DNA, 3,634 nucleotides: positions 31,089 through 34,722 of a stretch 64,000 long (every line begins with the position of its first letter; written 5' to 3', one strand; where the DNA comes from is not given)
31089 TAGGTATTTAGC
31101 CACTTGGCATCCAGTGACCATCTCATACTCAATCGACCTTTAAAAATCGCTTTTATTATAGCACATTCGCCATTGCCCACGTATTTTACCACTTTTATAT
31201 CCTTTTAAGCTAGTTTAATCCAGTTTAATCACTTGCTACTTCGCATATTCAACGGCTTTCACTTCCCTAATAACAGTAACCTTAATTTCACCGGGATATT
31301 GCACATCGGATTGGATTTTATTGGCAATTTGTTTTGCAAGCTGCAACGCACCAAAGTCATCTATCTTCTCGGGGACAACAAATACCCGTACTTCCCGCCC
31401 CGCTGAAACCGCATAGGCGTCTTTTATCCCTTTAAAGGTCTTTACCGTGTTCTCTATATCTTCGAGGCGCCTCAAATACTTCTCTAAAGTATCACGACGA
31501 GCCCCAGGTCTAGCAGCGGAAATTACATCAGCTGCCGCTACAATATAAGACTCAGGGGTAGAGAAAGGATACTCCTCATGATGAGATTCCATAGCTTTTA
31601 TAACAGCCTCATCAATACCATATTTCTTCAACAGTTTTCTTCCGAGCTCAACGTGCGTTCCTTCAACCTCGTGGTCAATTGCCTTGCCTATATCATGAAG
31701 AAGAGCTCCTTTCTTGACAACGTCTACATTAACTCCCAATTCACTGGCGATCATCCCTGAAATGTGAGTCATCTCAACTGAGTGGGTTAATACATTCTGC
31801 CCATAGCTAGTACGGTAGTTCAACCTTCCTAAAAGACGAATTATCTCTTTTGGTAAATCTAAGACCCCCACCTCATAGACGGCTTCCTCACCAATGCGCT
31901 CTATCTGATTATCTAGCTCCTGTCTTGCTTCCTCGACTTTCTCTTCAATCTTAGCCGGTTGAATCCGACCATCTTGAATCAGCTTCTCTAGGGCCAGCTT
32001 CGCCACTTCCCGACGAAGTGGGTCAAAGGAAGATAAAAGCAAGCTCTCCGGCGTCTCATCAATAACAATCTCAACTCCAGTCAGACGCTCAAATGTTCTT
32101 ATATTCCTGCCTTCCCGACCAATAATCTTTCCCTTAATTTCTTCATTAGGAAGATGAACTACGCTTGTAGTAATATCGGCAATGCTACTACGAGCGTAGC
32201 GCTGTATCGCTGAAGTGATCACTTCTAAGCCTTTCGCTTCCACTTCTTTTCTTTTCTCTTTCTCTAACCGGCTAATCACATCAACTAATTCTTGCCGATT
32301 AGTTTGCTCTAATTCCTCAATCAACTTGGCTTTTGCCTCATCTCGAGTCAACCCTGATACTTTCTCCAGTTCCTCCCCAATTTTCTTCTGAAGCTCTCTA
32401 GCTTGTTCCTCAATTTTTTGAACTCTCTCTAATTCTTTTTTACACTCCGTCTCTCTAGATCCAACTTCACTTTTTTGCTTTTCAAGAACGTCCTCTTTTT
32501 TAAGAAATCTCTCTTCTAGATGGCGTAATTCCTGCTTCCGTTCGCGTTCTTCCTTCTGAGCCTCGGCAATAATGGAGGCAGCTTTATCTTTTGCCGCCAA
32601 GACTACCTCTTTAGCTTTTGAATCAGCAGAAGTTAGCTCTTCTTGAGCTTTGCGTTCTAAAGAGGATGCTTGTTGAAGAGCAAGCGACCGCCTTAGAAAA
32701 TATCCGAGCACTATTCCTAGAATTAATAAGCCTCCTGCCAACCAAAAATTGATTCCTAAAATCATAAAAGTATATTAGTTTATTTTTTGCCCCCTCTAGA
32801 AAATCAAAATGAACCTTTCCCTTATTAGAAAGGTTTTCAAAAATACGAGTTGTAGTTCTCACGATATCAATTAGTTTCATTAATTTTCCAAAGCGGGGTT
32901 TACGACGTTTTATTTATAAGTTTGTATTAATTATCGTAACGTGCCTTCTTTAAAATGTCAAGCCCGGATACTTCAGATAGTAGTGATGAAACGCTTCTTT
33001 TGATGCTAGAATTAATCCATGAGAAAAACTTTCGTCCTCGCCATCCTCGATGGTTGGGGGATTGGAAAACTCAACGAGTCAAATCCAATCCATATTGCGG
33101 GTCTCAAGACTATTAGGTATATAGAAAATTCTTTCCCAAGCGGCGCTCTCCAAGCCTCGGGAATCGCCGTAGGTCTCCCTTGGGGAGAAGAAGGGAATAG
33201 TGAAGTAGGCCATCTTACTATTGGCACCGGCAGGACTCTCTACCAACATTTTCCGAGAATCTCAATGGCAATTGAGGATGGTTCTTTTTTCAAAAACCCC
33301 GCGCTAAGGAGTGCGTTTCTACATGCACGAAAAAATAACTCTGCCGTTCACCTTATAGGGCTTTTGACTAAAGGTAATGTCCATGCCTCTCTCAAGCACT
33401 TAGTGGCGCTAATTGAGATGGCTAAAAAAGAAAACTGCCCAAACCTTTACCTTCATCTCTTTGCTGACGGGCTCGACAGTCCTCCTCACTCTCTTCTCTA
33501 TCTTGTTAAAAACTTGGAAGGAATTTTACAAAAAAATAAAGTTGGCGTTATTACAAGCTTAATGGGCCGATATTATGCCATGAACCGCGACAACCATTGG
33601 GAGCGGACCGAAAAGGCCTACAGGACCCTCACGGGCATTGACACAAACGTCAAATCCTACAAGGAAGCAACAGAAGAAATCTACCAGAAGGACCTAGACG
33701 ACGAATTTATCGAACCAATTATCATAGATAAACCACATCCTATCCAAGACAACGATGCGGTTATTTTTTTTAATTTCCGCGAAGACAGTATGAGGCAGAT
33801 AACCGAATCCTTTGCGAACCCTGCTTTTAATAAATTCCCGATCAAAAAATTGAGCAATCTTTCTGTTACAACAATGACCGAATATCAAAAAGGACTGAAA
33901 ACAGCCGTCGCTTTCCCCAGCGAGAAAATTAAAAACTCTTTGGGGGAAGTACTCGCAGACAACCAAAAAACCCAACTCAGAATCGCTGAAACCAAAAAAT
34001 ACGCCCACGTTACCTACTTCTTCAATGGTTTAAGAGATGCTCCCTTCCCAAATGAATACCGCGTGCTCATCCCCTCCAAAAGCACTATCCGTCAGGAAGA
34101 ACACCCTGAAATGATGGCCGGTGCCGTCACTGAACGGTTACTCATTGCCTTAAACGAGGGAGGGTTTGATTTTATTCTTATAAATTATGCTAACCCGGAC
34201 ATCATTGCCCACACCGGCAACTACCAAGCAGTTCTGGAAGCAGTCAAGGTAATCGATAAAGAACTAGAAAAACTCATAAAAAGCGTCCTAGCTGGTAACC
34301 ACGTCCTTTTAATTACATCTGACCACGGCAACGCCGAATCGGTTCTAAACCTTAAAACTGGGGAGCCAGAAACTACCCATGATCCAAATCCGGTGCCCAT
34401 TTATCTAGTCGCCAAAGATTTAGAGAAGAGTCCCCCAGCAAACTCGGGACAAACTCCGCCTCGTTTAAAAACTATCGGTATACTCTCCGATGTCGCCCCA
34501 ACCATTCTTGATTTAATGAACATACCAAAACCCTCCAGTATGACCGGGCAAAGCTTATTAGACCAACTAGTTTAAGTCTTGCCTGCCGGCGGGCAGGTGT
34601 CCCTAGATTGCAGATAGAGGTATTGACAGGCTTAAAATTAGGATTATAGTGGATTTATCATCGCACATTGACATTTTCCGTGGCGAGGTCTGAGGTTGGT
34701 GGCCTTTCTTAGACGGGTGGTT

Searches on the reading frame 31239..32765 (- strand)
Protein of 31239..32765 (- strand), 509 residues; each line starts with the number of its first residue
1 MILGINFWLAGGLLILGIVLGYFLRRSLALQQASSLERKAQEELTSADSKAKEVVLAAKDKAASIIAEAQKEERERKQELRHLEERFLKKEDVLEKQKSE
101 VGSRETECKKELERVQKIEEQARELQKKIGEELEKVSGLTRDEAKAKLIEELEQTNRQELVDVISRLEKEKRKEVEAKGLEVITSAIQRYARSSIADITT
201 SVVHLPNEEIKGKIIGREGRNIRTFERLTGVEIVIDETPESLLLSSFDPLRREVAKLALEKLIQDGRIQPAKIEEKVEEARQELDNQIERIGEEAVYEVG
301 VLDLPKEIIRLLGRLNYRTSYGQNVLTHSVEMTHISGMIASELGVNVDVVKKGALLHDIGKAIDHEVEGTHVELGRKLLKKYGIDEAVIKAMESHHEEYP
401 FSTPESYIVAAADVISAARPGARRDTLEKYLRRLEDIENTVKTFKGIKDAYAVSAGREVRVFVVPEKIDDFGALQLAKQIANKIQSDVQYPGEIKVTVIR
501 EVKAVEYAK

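Call 46: search_protein_families(library=pfam, proteins=[window:31239-32765:-], max_evalue=0.00001)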
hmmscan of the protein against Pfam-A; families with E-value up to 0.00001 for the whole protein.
window:31239-32765:- (509 aa): 3 families
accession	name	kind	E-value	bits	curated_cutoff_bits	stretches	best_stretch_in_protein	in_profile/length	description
PF12072.13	RNase_Y_N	-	3.4e-28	98.9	32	1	14-191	10-198/201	RNase Y N-terminal region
PF01966.28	HD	-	2e-19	70.4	22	1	325-417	1-115/116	HD domain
PF00013.35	KH_1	-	1.6e-06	28.2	21.5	1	203-242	4-48/66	KH domain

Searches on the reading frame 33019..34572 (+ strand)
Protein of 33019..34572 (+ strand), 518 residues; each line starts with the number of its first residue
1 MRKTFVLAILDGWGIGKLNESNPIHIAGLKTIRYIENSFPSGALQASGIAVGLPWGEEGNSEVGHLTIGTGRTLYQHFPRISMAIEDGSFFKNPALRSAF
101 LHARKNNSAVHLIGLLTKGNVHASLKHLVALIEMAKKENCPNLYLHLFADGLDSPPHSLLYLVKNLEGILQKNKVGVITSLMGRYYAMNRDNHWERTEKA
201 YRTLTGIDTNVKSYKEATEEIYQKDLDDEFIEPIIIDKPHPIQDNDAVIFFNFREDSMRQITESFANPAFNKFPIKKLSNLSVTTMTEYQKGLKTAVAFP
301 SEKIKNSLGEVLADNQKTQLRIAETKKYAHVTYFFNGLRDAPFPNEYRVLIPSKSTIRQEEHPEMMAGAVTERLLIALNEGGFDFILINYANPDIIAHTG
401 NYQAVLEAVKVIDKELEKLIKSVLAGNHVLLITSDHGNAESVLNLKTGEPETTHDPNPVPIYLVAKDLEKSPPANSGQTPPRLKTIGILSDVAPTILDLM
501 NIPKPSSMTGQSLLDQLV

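Call 46: search_protein_families(library=pfam, proteins=[window:33019-34572:+], max_evalue=0.00001)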
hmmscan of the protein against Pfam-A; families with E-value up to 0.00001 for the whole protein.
window:33019-34572:+ (518 aa): 2 families
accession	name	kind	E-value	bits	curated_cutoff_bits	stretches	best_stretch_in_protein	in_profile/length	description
PF06415.18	iPGM_N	-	9.8e-68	228.3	27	1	81-291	1-217/217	BPG-independent PGAM N-terminus (iPGM_N)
PF01676.23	Metalloenzyme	-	9.8e-64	215.7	24.3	1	3-503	1-251/252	Metalloenzyme superfamily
